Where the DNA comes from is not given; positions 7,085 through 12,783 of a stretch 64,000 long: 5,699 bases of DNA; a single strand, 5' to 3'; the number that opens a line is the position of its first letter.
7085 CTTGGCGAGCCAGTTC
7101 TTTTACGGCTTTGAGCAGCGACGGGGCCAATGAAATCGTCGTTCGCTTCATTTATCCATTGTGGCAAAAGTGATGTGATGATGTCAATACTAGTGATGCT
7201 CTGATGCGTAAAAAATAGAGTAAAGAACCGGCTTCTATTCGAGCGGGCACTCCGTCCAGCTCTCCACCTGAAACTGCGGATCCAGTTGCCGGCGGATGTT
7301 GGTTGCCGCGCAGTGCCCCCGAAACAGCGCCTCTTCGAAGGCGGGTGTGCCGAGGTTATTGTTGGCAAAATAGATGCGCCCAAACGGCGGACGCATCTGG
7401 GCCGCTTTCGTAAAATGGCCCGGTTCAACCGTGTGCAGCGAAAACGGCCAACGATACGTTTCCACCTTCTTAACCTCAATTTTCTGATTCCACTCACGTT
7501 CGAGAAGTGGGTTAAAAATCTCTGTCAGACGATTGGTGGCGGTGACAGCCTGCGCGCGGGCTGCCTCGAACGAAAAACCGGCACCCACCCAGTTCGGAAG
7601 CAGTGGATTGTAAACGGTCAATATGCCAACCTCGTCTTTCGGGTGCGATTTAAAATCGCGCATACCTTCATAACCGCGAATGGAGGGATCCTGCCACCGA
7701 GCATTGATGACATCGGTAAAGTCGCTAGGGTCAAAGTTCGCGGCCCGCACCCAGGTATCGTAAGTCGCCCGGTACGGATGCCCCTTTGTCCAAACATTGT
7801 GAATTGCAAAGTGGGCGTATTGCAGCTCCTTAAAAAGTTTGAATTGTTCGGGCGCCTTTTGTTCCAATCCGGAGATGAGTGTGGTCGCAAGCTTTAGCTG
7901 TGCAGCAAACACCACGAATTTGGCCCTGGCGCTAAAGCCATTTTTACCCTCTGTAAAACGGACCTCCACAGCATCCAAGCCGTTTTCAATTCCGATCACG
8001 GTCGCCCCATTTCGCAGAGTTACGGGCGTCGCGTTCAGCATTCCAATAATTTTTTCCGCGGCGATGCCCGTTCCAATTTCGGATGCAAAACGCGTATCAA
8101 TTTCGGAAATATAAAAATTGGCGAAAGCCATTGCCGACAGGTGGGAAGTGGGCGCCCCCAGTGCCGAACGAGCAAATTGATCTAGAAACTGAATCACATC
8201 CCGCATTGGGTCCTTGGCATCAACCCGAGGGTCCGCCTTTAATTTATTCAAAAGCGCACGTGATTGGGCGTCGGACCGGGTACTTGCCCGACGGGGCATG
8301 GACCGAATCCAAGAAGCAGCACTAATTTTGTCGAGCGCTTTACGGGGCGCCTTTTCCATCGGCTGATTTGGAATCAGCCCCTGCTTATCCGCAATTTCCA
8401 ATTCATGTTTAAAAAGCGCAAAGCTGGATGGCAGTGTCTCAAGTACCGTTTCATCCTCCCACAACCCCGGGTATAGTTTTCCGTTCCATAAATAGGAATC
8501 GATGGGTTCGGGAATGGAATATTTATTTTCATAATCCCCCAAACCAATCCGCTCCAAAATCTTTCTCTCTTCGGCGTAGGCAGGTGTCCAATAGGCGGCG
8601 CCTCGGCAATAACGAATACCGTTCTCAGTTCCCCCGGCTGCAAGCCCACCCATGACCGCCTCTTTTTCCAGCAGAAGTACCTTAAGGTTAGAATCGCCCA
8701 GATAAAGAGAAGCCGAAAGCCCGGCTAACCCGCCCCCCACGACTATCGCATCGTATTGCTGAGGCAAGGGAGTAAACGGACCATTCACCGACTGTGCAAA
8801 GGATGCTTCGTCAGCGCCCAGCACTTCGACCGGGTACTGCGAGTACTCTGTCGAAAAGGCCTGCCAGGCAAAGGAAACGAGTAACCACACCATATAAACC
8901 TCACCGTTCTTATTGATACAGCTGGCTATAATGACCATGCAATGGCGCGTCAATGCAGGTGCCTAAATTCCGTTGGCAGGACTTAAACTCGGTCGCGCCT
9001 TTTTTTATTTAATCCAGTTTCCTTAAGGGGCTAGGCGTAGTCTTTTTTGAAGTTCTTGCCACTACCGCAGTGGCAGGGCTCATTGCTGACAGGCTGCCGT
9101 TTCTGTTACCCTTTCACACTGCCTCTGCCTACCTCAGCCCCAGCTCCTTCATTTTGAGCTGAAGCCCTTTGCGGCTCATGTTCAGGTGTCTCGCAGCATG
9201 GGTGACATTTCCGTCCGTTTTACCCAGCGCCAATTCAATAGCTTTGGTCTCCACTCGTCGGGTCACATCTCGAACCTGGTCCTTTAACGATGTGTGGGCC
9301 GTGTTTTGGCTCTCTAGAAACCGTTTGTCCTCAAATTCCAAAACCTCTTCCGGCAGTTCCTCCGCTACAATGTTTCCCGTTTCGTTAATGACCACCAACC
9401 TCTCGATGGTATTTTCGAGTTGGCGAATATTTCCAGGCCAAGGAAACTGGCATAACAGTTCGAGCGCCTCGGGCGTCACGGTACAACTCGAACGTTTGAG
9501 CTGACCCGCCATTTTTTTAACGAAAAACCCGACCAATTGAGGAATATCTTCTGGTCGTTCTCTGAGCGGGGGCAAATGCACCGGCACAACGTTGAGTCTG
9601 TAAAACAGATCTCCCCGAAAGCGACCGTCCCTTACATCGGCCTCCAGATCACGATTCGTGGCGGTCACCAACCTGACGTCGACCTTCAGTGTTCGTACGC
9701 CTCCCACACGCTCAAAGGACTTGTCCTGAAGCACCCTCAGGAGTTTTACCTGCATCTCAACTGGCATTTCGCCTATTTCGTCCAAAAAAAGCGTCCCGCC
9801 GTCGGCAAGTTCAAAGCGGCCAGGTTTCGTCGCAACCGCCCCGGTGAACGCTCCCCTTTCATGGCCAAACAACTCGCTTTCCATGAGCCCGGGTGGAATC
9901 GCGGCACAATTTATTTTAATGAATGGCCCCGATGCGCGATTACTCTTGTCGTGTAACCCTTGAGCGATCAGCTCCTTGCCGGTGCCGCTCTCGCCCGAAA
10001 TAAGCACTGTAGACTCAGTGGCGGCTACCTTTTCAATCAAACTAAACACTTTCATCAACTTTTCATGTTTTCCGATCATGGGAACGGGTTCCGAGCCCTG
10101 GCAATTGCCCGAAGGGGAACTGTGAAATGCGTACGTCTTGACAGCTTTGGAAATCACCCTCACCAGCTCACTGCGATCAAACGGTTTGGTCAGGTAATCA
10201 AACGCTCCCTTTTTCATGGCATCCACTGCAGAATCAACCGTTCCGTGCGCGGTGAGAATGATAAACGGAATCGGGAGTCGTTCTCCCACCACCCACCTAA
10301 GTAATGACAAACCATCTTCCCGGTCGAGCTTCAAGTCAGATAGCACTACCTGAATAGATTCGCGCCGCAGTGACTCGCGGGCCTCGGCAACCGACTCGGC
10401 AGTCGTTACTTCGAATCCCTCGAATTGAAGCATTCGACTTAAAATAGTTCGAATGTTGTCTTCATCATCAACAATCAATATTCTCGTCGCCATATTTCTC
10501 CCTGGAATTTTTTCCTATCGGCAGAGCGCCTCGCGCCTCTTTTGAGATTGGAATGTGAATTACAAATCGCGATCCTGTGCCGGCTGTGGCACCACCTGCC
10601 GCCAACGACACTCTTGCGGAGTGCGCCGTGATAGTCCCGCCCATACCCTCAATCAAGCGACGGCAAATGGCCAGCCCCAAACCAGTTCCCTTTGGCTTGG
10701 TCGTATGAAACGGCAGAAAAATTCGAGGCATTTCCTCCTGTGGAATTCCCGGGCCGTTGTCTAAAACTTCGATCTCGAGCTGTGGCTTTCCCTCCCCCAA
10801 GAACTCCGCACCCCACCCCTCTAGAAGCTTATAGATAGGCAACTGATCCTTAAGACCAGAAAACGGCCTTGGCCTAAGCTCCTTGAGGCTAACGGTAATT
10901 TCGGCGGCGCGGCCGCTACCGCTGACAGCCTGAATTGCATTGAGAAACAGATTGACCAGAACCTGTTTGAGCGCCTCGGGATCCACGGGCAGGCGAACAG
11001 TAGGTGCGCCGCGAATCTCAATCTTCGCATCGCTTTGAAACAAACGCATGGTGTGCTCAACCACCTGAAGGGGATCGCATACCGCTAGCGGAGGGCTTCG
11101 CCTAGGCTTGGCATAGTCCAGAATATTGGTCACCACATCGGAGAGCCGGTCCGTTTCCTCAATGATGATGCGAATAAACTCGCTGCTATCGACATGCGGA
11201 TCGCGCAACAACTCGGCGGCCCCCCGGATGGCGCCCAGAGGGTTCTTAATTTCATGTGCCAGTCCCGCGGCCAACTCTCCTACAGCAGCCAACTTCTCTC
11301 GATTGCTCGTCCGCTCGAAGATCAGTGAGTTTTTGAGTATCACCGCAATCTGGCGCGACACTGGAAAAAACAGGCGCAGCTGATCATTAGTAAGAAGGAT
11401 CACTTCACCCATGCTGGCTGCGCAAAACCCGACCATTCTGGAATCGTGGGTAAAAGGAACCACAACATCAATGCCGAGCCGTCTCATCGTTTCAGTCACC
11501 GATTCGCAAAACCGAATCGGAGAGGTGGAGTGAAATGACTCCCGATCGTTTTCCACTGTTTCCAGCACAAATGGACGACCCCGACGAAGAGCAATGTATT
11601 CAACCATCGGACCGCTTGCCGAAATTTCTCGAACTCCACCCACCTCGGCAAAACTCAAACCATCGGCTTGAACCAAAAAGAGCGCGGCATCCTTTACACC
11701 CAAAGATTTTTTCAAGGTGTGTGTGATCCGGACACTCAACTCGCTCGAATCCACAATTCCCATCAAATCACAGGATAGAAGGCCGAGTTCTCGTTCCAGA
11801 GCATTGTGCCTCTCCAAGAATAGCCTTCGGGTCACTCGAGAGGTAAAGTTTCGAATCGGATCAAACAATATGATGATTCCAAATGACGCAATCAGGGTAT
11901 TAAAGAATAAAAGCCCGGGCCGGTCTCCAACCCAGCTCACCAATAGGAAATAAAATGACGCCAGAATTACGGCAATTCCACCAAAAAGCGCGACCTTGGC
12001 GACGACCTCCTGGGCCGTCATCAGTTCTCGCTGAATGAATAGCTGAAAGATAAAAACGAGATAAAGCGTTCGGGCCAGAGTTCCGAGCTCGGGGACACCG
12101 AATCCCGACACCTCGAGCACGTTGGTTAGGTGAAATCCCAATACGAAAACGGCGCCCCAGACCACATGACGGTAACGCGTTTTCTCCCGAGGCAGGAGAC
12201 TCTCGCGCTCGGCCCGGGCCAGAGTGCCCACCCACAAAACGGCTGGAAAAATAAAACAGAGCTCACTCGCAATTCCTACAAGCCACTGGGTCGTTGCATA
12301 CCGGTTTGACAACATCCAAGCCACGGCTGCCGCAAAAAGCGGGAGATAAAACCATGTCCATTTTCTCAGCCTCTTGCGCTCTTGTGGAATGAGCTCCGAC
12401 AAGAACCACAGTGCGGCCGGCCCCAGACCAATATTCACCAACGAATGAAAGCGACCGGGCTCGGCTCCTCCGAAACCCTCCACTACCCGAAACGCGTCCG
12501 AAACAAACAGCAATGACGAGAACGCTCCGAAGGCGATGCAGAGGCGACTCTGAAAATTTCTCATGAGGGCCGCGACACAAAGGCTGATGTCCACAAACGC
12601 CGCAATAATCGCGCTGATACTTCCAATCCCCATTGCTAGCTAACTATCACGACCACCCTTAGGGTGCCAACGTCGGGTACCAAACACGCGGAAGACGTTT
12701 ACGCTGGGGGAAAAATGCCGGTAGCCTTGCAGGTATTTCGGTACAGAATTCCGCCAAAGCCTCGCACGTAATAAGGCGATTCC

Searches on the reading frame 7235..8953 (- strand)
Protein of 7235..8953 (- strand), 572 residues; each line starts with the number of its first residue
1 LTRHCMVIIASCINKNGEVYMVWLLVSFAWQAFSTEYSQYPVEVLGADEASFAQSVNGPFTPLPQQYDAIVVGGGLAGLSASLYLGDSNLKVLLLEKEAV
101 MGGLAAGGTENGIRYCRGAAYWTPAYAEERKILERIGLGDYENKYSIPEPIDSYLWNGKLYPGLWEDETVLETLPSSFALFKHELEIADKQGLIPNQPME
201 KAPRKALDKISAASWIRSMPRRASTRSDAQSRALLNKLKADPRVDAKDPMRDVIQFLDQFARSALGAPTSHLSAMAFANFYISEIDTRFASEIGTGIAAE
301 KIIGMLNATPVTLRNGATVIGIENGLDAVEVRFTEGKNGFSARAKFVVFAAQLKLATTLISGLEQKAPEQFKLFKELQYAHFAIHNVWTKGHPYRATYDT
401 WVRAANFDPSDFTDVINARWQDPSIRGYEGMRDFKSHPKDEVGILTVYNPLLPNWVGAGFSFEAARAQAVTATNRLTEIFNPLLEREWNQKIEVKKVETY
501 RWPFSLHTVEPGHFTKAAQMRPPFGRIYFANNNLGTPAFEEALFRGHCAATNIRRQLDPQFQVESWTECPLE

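Call 79: search_protein_families(library=pfam, proteins=[window:7235-8953:-], max_evalue=0.00001)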
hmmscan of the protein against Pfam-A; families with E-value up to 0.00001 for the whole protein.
window:7235-8953:- (572 aa): 5 families
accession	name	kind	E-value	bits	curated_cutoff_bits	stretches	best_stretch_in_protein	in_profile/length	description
PF01593.30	Amino_oxidase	-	5.3e-14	52.8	19.8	1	76-552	1-441/443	Flavin containing amine oxidoreductase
PF13450.12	NAD_binding_8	-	8.6e-10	39.2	21.9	1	71-126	1-58/68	NAD(P)-binding Rossmann-like domain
PF01266.30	DAO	-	1.3e-06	28.7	27.9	0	68-117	1-55/353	FAD dependent oxidoreductase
PF01946.23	Thi4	-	6.1e-06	26.1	26.2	0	67-108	18-60/235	Thi4 family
PF12831.13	FAD_oxidored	-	8.3e-06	25.8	27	0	68-110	1-43/416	FAD dependent oxidoreductase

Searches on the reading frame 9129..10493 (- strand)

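Call 79: search_protein_families(library=pfam, proteins=[window:9129-10493:-], max_evalue=0.00001)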
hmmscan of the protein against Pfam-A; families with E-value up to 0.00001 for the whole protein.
window:9129-10493:- (454 aa): 6 families
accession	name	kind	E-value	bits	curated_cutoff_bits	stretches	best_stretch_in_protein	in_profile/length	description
PF00158.32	Sigma54_activat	-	9.7e-73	243.8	20.2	1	139-305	1-167/168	Sigma-54 interaction domain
PF00072.30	Response_reg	-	1.7e-27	96.2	30.2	1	5-114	1-110/111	Response regulator receiver domain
PF25601.1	AAA_lid_14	-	9.9e-24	83.4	27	1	311-390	1-80/87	AAA+ ATPase lid domain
PF14532.12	Sigma54_activ_2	-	7.7e-20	72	25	1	140-310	1-138/138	Sigma-54 interaction domain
PF02954.25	HTH_8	-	2.1e-10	40.6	22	1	412-451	3-42/42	Bacterial regulatory protein, Fis family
PF01078.27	Mg_chelatase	-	6.6e-06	26.1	20.3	0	218-280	93-157/207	Magnesium chelatase, subunit ChlI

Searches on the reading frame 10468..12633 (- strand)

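Call 79: search_protein_families(library=pfam, proteins=[window:10468-12633:-], max_evalue=0.00001)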
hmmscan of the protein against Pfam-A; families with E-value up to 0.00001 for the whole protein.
window:10468-12633:- (721 aa): 2 families
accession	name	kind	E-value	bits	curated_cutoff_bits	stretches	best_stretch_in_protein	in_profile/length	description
PF02518.31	HATPase_c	-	2.8e-22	79.7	26.4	1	618-696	37-109/111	Histidine kinase-, DNA gyrase B-, and HSP90-like ATPase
PF00512.31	HisKA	-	9.3e-17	61.3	26.9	1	451-510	2-63/66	His Kinase A (phospho-acceptor) domain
